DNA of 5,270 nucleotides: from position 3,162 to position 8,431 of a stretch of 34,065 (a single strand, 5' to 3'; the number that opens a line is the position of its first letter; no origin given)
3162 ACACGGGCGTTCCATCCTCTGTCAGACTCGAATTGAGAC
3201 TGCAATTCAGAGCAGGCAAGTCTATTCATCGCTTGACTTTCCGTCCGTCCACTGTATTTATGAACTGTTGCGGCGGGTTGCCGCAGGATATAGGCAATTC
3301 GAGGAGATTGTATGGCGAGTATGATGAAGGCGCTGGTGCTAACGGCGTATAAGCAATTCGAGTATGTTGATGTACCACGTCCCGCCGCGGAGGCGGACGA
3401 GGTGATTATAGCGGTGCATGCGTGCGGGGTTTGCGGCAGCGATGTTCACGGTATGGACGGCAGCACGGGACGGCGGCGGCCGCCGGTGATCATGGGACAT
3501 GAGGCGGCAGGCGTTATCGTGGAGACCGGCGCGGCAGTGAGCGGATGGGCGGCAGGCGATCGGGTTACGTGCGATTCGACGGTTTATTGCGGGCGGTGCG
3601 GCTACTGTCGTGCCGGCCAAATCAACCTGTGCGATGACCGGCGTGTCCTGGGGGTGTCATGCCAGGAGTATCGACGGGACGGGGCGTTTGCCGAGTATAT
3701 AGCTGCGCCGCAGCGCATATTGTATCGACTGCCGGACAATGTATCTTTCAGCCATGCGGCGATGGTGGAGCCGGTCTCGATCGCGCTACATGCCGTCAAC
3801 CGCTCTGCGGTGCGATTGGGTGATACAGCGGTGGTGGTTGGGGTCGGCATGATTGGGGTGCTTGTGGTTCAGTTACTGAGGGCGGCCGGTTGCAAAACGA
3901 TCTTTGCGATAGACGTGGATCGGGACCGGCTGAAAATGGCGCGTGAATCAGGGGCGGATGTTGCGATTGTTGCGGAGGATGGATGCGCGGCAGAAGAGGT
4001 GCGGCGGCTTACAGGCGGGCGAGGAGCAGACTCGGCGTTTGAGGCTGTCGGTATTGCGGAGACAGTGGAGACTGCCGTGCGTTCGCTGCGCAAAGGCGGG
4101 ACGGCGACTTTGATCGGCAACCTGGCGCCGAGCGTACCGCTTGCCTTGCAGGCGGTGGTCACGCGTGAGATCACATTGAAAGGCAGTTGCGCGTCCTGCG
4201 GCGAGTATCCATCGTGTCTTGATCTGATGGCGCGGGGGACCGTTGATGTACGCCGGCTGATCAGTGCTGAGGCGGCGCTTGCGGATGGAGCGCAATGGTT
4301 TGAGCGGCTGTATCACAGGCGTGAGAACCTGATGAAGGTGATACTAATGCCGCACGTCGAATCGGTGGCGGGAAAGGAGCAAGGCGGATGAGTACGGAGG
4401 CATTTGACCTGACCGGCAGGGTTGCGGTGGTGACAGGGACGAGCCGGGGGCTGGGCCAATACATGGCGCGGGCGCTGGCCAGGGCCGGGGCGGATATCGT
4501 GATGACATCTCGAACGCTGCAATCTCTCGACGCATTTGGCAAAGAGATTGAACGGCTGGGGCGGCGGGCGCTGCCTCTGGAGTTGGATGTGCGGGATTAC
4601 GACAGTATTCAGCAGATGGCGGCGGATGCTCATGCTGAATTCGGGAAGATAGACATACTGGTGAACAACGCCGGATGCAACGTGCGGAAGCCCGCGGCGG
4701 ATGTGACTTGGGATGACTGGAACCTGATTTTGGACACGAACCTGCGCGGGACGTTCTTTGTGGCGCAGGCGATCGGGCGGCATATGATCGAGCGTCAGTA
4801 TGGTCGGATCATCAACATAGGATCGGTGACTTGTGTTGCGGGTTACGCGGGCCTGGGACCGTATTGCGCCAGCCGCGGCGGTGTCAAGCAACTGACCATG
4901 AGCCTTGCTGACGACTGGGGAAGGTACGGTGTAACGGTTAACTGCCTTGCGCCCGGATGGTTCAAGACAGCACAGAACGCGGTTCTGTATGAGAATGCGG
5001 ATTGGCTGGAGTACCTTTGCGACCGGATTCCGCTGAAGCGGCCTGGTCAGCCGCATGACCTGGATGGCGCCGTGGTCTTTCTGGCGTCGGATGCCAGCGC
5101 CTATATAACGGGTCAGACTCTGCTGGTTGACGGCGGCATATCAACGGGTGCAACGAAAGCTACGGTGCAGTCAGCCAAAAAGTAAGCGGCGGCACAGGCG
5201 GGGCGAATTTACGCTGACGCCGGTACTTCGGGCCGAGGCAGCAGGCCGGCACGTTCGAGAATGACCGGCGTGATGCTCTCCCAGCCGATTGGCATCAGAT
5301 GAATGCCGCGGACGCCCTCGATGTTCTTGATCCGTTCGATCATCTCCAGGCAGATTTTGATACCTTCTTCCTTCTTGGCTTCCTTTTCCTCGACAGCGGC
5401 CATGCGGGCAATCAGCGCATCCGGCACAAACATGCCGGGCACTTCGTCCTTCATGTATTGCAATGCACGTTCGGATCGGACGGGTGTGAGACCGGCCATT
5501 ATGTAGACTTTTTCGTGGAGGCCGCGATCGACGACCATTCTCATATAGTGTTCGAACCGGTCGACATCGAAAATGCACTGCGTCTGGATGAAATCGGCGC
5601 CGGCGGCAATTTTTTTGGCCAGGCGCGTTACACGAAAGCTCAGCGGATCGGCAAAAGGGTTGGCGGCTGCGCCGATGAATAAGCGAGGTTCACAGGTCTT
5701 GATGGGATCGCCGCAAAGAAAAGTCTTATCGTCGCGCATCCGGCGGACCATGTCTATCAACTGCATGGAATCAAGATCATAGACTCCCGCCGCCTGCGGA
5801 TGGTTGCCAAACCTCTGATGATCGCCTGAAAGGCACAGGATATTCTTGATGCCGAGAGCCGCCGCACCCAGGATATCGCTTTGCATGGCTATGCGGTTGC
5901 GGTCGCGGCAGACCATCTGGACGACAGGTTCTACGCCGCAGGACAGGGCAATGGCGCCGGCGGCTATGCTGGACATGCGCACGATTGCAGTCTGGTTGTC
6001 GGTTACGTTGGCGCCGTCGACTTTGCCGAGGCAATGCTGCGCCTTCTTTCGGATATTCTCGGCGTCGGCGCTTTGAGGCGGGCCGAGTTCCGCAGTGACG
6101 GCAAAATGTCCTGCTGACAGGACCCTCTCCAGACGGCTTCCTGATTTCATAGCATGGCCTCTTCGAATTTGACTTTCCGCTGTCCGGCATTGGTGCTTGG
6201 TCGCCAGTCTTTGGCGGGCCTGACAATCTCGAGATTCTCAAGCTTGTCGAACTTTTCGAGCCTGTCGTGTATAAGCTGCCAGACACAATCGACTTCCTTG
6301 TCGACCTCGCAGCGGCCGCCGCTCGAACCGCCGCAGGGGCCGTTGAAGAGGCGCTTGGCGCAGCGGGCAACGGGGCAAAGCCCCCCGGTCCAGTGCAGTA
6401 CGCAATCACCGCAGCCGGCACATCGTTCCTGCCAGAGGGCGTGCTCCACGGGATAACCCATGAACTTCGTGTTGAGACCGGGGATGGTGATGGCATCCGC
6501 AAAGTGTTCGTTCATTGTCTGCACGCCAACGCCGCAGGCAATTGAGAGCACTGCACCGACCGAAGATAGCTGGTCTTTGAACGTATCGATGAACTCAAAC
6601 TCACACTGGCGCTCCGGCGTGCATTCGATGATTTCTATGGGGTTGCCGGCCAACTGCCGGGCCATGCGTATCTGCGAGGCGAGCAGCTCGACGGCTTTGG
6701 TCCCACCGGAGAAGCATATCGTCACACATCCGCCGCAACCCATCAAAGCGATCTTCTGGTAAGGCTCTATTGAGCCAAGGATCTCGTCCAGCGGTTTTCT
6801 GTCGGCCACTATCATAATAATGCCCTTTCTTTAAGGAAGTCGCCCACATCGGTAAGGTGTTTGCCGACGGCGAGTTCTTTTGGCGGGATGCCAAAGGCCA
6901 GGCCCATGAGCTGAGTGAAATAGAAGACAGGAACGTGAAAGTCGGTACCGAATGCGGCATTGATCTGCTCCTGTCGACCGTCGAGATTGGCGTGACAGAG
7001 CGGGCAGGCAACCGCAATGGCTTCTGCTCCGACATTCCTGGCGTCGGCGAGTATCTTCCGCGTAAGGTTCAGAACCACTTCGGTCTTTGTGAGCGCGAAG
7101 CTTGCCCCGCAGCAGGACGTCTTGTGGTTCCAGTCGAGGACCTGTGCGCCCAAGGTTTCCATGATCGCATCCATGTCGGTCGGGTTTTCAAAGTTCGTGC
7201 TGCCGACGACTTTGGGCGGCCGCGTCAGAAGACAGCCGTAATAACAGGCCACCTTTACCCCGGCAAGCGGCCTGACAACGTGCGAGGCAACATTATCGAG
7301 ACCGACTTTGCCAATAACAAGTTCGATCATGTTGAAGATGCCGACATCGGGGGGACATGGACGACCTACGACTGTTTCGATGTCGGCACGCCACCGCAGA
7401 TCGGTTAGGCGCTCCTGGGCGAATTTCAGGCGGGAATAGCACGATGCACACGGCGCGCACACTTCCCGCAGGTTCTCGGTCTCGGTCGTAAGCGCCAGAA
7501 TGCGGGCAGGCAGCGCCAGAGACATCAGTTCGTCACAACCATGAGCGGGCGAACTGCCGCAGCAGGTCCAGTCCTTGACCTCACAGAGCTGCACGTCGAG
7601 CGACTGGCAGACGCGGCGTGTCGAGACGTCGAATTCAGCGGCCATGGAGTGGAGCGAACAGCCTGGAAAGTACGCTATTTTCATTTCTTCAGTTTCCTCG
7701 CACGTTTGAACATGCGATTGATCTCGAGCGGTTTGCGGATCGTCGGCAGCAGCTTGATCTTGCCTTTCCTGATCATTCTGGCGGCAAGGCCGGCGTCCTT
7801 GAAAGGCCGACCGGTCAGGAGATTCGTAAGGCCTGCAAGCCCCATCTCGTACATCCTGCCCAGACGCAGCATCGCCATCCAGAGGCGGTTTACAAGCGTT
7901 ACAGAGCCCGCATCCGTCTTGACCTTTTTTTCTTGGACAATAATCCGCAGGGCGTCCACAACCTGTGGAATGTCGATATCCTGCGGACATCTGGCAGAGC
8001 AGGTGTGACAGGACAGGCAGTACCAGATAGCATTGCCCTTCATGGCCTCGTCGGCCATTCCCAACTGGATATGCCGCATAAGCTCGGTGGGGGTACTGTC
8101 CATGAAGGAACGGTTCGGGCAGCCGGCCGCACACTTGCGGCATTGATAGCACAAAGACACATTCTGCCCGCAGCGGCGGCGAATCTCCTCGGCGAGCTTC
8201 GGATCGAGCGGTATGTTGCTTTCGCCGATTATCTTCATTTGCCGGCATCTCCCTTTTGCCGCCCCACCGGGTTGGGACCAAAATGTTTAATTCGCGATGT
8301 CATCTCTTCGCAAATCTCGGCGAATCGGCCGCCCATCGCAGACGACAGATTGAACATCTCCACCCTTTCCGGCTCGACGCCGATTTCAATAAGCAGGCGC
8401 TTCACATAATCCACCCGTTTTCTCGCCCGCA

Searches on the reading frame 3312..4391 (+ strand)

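Call 12: search_protein_families(library=pfam, proteins=[window:3312-4391:+], max_evalue=0.0001)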
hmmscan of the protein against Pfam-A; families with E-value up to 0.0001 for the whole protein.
window:3312-4391:+ (359 aa): 4 families
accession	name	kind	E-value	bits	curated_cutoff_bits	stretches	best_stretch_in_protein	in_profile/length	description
PF08240.17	ADH_N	-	1.4e-30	106.1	23.5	1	28-142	2-104/104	Alcohol dehydrogenase GroES-like domain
PF00107.32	ADH_zinc_N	-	5.1e-27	94.8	31.8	1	181-307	2-128/129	Zinc-binding dehydrogenase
PF16912.11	Glu_dehyd_C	-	4.9e-07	29.9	34.9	1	148-277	3-139/211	Glucose dehydrogenase C-terminus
PF02254.24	TrkA_N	-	7.2e-05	23.5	23.8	0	174-226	2-51/116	TrkA-N domain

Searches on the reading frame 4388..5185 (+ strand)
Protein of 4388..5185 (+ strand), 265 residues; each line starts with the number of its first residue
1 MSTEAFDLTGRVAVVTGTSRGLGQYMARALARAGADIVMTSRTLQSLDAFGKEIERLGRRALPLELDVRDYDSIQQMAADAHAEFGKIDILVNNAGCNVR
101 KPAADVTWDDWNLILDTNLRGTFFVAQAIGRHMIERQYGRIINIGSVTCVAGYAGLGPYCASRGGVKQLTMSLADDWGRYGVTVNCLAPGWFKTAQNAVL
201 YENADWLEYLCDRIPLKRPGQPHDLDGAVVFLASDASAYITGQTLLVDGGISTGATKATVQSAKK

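Call 12: search_protein_families(library=pfam, proteins=[window:4388-5185:+], max_evalue=0.0001)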
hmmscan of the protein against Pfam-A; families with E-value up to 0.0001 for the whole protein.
window:4388-5185:+ (265 aa): 4 families
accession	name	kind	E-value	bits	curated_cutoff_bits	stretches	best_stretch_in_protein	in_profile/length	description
PF13561.12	adh_short_C2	-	4.9e-62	210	27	1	19-251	3-235/236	Enoyl-(Acyl carrier protein) reductase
PF00106.31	adh_short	-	6.8e-57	192.5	26.6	1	11-201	1-191/195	short chain dehydrogenase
PF08659.16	KR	-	8.1e-14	52.4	22.6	1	14-162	4-152/180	KR domain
PF01370.27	Epimerase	-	9.4e-05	22.4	20.9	0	14-152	2-120/240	NAD dependent epimerase/dehydratase family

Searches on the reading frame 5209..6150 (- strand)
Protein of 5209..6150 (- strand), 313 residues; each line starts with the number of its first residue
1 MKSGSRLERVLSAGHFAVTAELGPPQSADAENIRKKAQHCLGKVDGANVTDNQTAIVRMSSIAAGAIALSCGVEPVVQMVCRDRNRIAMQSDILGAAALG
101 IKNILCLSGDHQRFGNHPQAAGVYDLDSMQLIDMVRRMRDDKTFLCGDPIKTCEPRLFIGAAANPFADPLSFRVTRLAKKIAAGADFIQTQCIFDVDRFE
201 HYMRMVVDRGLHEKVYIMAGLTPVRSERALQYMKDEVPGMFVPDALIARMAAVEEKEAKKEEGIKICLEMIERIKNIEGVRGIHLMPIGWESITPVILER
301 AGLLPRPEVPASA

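Call 12: search_protein_families(library=pfam, proteins=[window:5209-6150:-], max_evalue=0.0001)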
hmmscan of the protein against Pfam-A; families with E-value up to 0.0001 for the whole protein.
window:5209-6150:- (313 aa): 1 family
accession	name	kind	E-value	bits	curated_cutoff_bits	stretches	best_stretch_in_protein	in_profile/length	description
PF02219.23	MTHFR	-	7.5e-43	147.3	24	1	7-302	2-287/287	Methylenetetrahydrofolate reductase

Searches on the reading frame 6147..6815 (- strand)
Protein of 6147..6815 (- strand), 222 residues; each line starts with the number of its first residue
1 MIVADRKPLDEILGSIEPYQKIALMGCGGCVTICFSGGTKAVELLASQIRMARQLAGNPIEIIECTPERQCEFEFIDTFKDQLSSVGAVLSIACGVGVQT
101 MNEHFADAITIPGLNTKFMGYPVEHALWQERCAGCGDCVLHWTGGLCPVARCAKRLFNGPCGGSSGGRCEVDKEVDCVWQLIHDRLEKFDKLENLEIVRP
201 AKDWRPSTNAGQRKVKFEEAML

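Call 12: search_protein_families(library=pfam, proteins=[window:6147-6815:-], max_evalue=0.0001)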
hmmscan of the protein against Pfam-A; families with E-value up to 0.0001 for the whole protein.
window:6147-6815:- (222 aa): 1 family
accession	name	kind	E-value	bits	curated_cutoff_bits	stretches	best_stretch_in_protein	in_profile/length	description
PF12225.13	DUF5981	-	1.7e-35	121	23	1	112-205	2-95/95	Methylene-tetrahydrofolate reductase C terminal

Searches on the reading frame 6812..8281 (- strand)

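Call 12: search_protein_families(library=pfam, proteins=[window:6812-8281:-], max_evalue=0.0001)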
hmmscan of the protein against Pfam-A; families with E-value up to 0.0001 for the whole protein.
window:6812-8281:- (489 aa): 1 family
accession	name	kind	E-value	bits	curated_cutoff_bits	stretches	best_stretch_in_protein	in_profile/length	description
PF02754.22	CCG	-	5.6e-19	68.5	20.6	2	344-434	1-85/85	Cysteine-rich domain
